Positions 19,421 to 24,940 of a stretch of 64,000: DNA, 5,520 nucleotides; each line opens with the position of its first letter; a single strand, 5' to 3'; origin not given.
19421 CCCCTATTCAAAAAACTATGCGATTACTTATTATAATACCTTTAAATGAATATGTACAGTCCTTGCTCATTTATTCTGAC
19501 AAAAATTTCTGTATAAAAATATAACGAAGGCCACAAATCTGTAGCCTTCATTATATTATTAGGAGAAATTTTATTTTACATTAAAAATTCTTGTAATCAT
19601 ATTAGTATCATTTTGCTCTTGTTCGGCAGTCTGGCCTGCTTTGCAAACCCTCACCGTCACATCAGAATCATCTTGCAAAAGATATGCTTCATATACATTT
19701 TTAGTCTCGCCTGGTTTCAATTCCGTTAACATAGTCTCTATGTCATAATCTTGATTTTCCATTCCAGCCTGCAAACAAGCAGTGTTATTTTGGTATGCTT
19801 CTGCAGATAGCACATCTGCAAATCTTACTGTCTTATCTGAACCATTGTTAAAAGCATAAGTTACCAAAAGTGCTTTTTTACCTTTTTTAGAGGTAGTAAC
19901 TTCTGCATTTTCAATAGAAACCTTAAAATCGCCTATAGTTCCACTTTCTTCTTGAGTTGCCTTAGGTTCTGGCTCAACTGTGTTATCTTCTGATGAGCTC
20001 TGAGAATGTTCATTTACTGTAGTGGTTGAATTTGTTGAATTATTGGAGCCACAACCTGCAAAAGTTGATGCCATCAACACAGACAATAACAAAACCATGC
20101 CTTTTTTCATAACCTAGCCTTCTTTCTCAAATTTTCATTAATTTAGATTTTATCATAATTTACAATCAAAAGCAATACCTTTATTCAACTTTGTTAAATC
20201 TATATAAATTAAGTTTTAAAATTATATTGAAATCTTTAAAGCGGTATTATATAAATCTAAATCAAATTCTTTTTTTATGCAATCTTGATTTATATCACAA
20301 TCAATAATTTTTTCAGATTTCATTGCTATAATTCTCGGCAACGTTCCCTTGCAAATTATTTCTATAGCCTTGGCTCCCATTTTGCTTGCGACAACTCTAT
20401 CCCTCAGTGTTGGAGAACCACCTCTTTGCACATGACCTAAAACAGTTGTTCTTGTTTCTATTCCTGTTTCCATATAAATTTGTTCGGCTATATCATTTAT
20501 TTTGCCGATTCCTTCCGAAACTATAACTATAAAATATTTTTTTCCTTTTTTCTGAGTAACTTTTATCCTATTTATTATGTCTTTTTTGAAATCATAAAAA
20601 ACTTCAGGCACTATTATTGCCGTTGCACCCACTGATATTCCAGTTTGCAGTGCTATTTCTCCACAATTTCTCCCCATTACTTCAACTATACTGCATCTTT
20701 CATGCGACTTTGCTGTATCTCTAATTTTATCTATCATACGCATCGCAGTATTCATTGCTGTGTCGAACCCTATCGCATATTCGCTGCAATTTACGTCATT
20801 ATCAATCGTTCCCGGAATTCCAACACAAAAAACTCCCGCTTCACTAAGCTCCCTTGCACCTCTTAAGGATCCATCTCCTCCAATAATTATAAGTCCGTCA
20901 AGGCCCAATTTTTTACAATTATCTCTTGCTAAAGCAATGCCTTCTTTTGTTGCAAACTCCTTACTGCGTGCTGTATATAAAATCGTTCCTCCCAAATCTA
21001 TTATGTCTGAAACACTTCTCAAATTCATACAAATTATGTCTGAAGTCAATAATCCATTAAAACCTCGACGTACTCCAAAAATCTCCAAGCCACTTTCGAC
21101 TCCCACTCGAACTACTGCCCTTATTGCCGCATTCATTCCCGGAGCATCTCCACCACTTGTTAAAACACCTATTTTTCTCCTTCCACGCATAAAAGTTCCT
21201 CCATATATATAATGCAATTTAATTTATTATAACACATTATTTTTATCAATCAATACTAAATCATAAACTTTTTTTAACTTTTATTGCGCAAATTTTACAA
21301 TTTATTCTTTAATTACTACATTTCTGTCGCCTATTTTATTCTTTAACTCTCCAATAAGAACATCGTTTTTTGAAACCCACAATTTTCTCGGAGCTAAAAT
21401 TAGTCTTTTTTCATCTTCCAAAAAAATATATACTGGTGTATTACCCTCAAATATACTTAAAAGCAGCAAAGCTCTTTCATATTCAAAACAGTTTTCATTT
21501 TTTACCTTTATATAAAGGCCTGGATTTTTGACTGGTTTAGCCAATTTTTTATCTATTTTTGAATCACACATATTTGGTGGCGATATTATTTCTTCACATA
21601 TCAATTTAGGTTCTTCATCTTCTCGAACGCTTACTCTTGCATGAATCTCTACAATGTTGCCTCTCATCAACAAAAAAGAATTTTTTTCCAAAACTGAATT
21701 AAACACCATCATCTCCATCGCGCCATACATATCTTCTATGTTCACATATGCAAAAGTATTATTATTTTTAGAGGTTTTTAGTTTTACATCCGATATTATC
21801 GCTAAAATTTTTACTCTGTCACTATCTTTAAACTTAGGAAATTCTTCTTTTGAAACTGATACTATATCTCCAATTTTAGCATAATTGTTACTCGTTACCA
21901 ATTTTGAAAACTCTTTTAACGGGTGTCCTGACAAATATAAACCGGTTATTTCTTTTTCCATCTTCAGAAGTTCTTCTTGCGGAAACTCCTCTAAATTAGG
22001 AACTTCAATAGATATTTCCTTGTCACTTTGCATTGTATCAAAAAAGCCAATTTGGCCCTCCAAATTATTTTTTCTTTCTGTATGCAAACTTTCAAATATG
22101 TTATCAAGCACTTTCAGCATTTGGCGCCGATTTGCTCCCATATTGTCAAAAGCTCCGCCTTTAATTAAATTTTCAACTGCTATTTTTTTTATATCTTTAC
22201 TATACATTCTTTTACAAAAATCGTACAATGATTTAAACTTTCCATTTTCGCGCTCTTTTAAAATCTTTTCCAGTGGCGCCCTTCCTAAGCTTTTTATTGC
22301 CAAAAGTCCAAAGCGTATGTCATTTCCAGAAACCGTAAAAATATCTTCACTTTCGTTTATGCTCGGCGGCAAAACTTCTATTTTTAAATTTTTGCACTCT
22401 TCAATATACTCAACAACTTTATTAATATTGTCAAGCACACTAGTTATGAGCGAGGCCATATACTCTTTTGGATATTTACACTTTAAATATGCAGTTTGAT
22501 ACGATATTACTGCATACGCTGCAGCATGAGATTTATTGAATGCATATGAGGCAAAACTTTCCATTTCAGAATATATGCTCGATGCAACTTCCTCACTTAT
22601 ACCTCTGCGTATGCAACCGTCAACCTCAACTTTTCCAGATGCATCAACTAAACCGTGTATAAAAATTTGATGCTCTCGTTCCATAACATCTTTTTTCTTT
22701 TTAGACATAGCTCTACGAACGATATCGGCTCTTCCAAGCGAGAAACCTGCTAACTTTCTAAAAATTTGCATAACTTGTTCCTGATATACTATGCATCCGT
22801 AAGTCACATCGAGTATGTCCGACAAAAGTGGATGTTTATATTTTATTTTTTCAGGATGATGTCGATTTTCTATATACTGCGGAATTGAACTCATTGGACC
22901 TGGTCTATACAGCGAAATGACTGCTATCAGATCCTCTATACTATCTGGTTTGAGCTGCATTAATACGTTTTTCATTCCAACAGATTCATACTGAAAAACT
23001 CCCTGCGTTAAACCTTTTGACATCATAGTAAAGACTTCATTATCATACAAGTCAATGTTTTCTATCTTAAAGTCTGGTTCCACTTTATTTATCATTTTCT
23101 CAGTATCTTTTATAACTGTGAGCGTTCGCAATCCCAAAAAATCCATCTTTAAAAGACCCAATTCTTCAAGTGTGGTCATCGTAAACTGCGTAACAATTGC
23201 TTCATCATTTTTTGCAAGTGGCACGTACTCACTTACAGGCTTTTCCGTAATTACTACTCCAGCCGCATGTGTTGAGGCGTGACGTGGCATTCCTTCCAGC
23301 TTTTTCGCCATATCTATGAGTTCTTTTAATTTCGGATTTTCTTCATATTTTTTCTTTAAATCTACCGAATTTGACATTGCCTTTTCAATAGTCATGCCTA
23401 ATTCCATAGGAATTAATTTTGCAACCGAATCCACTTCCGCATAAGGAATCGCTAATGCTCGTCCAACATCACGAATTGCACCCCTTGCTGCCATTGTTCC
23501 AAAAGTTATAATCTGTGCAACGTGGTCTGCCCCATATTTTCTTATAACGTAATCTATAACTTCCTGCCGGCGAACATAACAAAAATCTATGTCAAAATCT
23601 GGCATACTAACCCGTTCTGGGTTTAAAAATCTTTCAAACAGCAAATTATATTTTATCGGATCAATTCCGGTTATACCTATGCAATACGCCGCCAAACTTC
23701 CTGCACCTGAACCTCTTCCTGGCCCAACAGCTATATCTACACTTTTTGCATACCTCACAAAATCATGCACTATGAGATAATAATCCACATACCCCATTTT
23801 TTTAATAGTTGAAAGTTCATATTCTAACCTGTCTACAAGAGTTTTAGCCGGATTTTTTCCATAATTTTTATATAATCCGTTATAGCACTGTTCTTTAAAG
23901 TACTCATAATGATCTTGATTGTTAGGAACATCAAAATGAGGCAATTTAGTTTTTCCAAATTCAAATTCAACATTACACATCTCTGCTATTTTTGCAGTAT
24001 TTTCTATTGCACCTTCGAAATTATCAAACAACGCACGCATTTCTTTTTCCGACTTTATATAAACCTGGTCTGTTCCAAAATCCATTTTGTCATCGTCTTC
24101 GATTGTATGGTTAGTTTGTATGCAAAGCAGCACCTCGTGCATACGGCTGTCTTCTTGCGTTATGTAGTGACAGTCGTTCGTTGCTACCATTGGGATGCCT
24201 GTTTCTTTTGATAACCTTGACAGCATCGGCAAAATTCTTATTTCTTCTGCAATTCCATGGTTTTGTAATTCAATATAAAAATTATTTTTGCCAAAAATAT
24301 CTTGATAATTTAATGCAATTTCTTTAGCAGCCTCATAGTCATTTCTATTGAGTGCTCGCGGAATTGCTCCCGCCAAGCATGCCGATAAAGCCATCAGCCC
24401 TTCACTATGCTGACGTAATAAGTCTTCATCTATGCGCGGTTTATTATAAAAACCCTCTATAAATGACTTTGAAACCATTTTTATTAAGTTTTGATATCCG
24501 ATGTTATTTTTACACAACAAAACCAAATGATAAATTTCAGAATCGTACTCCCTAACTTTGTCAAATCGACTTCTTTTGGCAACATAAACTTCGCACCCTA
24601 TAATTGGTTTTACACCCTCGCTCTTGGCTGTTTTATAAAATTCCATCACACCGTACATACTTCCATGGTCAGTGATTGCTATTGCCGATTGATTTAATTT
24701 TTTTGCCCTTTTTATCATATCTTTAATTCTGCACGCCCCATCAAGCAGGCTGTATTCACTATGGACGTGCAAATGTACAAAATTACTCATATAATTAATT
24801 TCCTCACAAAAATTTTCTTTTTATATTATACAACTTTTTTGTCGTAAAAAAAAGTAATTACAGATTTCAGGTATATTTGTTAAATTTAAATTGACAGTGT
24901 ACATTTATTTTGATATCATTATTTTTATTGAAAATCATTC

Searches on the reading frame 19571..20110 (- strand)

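Call 67: search_protein_families(library=pfam, proteins=[window:19571-20110:-], max_evalue=0.00001)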
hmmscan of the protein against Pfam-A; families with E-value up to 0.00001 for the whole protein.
window:19571-20110:- (179 aa): 1 family
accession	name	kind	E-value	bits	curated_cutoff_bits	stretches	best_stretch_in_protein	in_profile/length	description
PF16729.10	DUF5067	-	7.4e-25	87.8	27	1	38-155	2-124/126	Domain of unknown function (DUF5067)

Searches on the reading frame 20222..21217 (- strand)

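Call 67: search_protein_families(library=pfam, proteins=[window:20222-21217:-], max_evalue=0.00001)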
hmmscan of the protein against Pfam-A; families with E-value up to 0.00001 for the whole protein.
window:20222-21217:- (331 aa): 1 family
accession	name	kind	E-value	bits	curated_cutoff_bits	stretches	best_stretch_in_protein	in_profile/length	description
PF00365.25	PFK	-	1.3e-104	349.9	30.9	1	15-288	1-277/277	Phosphofructokinase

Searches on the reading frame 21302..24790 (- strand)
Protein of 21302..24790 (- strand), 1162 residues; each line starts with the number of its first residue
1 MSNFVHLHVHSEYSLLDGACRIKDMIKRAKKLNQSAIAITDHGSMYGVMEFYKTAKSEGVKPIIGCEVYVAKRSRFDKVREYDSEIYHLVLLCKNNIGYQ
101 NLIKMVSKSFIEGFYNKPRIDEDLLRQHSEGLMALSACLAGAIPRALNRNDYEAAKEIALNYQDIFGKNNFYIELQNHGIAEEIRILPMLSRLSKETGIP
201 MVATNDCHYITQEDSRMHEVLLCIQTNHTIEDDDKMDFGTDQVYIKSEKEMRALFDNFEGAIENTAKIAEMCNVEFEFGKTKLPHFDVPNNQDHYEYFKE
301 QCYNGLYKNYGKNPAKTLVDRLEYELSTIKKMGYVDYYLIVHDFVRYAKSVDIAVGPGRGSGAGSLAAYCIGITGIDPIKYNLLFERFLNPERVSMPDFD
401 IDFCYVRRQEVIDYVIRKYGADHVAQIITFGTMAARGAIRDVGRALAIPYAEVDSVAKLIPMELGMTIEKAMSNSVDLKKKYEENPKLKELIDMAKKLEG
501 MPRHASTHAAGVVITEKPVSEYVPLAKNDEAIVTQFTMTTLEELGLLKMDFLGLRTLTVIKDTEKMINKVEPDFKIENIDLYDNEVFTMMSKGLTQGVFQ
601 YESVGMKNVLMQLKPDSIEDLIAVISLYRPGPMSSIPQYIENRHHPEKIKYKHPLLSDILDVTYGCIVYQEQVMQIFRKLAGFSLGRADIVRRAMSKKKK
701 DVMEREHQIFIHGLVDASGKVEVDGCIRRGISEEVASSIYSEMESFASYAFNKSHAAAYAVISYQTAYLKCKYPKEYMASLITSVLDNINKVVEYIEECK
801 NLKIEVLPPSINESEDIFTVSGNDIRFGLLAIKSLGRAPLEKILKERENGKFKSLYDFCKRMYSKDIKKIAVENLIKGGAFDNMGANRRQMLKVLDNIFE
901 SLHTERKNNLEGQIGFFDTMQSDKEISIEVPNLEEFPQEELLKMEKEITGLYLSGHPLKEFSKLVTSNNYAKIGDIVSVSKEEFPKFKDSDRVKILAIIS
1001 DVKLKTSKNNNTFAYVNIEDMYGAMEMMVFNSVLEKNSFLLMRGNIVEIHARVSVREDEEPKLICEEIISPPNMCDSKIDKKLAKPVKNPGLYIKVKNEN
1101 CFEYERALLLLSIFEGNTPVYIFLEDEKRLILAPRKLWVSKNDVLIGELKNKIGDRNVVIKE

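Call 67: search_protein_families(library=pfam, proteins=[window:21302-24790:-], max_evalue=0.00001)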
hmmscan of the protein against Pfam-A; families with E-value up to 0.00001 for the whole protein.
window:21302-24790:- (1162 aa): 5 families
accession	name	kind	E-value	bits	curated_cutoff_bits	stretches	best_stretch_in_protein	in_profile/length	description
PF07733.18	DNA_pol3_alpha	-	2.3e-106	355.6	23.9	1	296-553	1-260/260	Bacterial DNA polymerase III alpha NTPase domain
PF02811.25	PHP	-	2.1e-64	217.2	26.4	1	6-178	1-164/164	PHP domain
PF17657.6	DNA_pol3_finger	-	1.3e-58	197.4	22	1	556-716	1-164/166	Bacterial DNA polymerase III alpha subunit finger domain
PF14579.12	HHH_6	-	6.7e-29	100.4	25.6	1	803-891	1-90/90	Helix-hairpin-helix motif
PF01336.31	tRNA_anti-codon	-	3.7e-09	36.8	27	1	993-1068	1-72/75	OB-fold nucleic acid binding domain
